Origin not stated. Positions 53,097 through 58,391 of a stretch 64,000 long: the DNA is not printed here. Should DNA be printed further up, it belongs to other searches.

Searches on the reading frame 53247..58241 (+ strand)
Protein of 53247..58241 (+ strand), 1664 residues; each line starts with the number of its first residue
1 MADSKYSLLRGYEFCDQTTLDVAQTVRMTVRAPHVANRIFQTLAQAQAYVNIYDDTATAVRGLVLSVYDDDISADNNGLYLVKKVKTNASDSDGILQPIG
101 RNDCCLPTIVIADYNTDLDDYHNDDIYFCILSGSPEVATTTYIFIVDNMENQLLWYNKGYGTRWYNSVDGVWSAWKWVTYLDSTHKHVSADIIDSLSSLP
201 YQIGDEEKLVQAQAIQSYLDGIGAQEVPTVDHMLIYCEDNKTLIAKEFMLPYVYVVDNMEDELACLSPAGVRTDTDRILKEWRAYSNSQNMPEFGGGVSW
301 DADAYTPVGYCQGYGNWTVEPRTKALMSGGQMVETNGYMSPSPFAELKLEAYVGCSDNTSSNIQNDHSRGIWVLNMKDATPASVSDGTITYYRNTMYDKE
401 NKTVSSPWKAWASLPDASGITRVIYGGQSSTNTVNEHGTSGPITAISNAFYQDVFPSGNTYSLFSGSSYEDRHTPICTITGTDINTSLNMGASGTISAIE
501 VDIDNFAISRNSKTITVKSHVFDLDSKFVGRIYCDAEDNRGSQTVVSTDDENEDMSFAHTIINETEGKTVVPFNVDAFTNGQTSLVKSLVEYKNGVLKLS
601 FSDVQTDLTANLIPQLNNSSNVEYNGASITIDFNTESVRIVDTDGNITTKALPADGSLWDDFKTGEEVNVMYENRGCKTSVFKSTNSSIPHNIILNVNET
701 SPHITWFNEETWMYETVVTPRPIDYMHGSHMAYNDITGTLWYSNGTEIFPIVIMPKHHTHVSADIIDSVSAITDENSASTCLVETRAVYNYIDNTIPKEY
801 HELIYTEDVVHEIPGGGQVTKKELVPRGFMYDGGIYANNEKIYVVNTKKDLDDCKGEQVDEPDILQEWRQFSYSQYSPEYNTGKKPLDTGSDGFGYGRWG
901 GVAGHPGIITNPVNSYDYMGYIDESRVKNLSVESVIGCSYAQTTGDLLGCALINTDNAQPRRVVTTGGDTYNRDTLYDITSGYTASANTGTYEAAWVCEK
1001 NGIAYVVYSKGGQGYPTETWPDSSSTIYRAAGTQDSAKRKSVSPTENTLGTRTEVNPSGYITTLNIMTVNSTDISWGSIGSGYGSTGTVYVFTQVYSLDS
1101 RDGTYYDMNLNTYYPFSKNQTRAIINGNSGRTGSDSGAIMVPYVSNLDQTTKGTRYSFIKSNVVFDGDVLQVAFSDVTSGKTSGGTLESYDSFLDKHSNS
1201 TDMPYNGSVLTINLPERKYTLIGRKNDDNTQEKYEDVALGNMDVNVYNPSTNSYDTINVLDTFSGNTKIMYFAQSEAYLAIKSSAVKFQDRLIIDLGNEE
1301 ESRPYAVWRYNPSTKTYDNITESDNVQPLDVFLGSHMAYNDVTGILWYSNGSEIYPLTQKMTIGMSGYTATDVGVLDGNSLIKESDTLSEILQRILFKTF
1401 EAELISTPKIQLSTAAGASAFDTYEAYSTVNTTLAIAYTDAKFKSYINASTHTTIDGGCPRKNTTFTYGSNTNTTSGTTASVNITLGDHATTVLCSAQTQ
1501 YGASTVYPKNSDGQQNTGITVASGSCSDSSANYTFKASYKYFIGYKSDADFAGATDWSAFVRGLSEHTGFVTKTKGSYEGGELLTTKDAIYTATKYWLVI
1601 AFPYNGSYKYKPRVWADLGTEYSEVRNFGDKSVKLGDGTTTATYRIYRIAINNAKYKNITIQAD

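Call 7: search_protein_families(library=phrogs, proteins=[window:53247-58241:+])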
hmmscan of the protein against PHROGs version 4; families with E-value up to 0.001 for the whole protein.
window:53247-58241:+ (1664 aa): 0 families

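Call 8: search_protein_families(library=pfam, max_evalue=0.01, proteins=[window:53247-58241:+])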
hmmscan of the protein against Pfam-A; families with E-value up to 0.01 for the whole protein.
window:53247-58241:+ (1664 aa): 0 families

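Call 74: search_solved_structures(query=window:53247-58241:+, max_evalue=0.01)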
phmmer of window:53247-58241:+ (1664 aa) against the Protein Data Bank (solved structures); distinct sequences matched with E-value up to 0.01: 0.
